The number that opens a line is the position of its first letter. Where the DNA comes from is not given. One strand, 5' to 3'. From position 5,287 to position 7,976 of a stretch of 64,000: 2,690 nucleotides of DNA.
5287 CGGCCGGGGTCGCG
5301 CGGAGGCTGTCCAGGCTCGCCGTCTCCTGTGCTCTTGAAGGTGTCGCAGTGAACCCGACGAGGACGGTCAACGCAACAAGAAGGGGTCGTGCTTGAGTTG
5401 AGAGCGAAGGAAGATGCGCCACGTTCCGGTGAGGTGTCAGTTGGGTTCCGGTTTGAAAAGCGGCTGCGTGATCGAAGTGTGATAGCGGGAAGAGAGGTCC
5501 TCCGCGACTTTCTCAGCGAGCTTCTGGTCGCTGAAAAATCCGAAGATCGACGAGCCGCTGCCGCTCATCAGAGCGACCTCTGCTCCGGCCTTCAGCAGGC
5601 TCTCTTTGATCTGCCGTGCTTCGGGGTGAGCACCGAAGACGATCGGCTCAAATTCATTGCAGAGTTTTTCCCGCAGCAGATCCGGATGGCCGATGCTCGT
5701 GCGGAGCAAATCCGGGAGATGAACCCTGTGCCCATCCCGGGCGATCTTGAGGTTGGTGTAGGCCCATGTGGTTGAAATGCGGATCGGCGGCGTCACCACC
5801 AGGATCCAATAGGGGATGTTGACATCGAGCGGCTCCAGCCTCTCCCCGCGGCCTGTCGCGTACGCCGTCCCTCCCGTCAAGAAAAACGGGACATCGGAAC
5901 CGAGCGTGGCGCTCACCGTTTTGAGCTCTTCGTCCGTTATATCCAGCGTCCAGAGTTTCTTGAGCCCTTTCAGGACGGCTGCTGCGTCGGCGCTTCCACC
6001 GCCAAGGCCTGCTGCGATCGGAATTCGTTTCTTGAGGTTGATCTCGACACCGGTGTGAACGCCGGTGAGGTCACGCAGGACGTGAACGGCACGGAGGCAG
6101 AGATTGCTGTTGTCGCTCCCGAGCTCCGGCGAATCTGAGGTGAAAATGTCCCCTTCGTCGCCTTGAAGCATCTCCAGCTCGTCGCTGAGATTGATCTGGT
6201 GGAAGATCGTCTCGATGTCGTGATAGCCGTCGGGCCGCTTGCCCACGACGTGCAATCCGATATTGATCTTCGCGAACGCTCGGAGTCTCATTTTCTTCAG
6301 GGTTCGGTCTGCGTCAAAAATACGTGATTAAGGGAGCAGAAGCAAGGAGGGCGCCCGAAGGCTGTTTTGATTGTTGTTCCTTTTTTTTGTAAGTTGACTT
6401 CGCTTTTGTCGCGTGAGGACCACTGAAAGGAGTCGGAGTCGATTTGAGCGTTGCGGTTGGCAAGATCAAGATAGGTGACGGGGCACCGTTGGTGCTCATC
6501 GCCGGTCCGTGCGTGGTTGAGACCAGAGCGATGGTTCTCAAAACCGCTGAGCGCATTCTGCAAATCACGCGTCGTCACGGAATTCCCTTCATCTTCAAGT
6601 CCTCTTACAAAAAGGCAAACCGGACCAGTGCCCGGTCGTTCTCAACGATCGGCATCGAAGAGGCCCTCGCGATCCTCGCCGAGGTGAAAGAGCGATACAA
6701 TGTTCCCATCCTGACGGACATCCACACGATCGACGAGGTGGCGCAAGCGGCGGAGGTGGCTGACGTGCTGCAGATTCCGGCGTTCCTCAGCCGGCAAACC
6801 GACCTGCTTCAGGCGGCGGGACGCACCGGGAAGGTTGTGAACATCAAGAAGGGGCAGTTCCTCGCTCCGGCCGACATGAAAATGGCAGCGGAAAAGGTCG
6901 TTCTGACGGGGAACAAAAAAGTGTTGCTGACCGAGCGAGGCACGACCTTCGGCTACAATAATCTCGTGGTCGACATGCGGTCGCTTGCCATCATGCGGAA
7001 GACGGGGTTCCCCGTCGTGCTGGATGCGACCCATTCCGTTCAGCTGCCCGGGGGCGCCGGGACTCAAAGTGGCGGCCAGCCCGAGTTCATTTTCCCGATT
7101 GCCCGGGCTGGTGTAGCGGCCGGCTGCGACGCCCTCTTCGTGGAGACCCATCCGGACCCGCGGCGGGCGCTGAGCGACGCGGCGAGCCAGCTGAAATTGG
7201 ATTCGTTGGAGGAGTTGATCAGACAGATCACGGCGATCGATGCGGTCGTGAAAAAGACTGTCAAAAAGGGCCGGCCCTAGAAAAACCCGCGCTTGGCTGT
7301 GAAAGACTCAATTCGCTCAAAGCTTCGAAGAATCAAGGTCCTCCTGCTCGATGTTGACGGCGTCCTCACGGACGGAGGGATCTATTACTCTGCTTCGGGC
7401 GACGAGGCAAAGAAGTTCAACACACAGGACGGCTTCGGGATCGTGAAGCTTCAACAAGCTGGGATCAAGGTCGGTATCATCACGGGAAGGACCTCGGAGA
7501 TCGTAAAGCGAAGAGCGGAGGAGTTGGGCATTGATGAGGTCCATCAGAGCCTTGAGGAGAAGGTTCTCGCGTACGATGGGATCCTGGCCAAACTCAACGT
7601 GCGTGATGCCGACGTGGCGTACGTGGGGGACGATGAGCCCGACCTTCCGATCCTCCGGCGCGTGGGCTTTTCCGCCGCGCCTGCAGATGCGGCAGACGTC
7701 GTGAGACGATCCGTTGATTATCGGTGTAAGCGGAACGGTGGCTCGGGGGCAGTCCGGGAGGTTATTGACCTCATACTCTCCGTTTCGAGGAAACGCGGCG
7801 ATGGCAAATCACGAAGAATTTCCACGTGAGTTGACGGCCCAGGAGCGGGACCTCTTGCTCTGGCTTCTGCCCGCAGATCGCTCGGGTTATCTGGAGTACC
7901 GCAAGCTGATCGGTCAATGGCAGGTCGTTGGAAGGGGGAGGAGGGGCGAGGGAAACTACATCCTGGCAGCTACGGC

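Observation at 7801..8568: Unknown 256-aa CxxC protein inserted inside the otherwise canonical kdsA-kdsC-[X]-kdsD-lptC-lptA-lptB cluster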

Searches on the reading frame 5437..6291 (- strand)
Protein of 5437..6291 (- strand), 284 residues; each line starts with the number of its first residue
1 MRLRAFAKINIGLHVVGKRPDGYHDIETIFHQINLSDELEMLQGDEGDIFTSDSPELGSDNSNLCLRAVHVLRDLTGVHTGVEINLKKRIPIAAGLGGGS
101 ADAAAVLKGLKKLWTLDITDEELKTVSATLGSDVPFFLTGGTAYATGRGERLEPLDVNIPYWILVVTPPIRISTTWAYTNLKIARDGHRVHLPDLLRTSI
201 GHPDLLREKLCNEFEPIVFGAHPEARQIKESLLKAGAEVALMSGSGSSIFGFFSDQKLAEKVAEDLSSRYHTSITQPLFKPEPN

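Call 5: search_protein_families(library=pfam, proteins=[window:5437-6291:-], max_evalue=0.01)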
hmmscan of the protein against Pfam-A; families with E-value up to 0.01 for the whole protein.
window:5437-6291:- (284 aa): 3 families
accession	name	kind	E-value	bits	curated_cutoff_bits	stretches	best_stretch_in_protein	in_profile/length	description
PF00288.32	GHMP_kinases_N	-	2.6e-17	63.2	22.3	1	63-141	1-87/87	GHMP kinases N terminal domain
PF08544.19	GHMP_kinases_C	-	3.7e-12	46.9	21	1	201-271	8-84/85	GHMP kinases C terminal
PF22700.2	MVD-like_N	-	0.0016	18.5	27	1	59-127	59-128/157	Diphosphomevalonate decarboxylase-like N-terminal domain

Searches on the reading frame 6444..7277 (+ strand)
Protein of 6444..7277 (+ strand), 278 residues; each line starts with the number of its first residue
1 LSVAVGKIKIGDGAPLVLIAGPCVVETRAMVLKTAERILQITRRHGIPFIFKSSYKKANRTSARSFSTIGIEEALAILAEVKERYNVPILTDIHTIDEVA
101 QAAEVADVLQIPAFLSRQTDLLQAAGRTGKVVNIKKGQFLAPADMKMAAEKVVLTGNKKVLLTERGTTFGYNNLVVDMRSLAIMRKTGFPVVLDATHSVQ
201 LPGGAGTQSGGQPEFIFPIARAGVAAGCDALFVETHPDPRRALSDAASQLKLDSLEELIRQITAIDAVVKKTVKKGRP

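Call 5: search_protein_families(library=pfam, proteins=[window:6444-7277:+], max_evalue=0.01)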
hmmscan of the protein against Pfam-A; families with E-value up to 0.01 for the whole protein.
window:6444-7277:+ (278 aa): 1 family
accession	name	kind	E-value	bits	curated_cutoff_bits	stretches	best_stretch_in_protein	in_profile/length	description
PF00793.26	DAHP_synth_1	-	3.3e-71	239.8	25.5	1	7-263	9-262/270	DAHP synthetase I family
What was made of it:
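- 6444..7280 (+): kdsA (Kdo-8-phosphate synthase), first gene of the operon. PF00793 DAHP_synth_1, E = 3e-71 (call 5).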

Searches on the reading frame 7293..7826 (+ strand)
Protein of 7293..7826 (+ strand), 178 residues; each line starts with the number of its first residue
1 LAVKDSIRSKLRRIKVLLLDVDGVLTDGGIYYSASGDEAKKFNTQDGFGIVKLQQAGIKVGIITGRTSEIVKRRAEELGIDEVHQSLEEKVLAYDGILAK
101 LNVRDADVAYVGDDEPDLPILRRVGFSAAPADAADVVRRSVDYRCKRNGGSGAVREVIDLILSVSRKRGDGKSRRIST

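Call 5: search_protein_families(library=pfam, proteins=[window:7293-7826:+], max_evalue=0.01)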
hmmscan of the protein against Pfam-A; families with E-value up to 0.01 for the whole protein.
window:7293-7826:+ (178 aa): 4 families
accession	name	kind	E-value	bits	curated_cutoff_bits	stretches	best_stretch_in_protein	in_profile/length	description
PF00702.32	Hydrolase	-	5.4e-11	43.7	26.4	1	52-125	109-191/191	haloacid dehalogenase-like hydrolase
PF08282.18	Hydrolase_3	-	5.7e-09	36.5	20.9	1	90-152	188-250/255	haloacid dehalogenase-like hydrolase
PF13419.12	HAD_2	-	3.7e-05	24.3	23.8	1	52-118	90-165/178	Haloacid dehalogenase-like hydrolase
PF12710.13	HAD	-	0.002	19.1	27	1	53-121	97-188/189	haloacid dehalogenase-like hydrolase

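Call 6: search_protein_families(library=ncbifam, proteins=[window:7293-7826:+], max_evalue=1)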
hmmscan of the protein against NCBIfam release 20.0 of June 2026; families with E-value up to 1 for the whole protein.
window:7293-7826:+ (178 aa): 31 families (the best 25 are shown)
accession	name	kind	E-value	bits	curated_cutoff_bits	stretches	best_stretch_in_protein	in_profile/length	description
NF007019.0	PRK09484.1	equivalog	3.8e-54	183.2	208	1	3-167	14-178/187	3-deoxy-manno-octulosonate-8-phosphatase KdsC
TIGR01670.1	KdsC-phosphatas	subfamily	3.8e-49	166.6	106.95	1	14-164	1-151/154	3-deoxy-D-manno-octulosonate 8-phosphate phosphatase, YrbI family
NF058599.1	KDN-9-PPhBT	equivalog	1e-46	158.9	180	1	14-163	2-151/152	3-deoxy-D-glycero-D-galacto-nonulopyranosonate 9-phosphatase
TIGR02726.1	phenyl_P_delta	equivalog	5.1e-39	134.2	281.95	1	12-167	5-160/169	phenylphosphate carboxylase subunit delta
TIGR01487.1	Pglycolate_arch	equivalog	5.6e-13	49.2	122.75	2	88-155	146-212/215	phosphoglycolate phosphatase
NF002245.0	PRK01158.1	equivalog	1.5e-12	47.3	198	2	88-161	156-228/233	phosphoglycolate phosphatase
TIGR01662.1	HAD-SF-IIIA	subfamily_domain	1.3e-11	44.7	44.6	1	15-128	1-135/141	HAD-IIIA family hydrolase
TIGR00099.1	Cof-subfamily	subfamily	4.8e-10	39.4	137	2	93-152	192-251/256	Cof-type HAD-IIB family hydrolase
TIGR01482.1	SPP-subfamily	subfamily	3.2e-06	26.9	107.15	1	95-161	155-224/225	sucrose-phosphate phosphatase subfamily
TIGR01511.1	ATPase-IB1_Cu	subfamily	8e-06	25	397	1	50-143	378-466/542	copper-translocating P-type ATPase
TIGR01484.1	HAD-SF-IIB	subfamily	9.5e-06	25.8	41.8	2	17-82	2-57/221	HAD-IIB family hydrolase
TIGR01491.1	HAD-SF-IB-PSPlk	hypoth_equivalog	1.7e-05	24.6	151.9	1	52-83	91-122/201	phosphoserine phosphatase-like hydrolase, archaeal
TIGR01488.1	HAD-SF-IB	subfamily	5.7e-05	23.1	45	1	52-83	84-115/177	HAD-IB family phosphatase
TIGR01525.1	ATPase-IB_hvy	subfamily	0.00014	20.9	346.25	1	50-143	396-489/560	heavy metal translocating P-type ATPase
TIGR01549.1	HAD-SF-IA-v1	subfamily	0.00029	21.3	23.3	1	55-118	74-142/149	HAD-IA family hydrolase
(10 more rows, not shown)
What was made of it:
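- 7293..7829 (+): kdsC (Kdo-8-phosphate phosphatase); its 3' end overlaps the start of X by 29 nt. TIGR01670, E = 4e-49, above the family cutoff (call 6).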
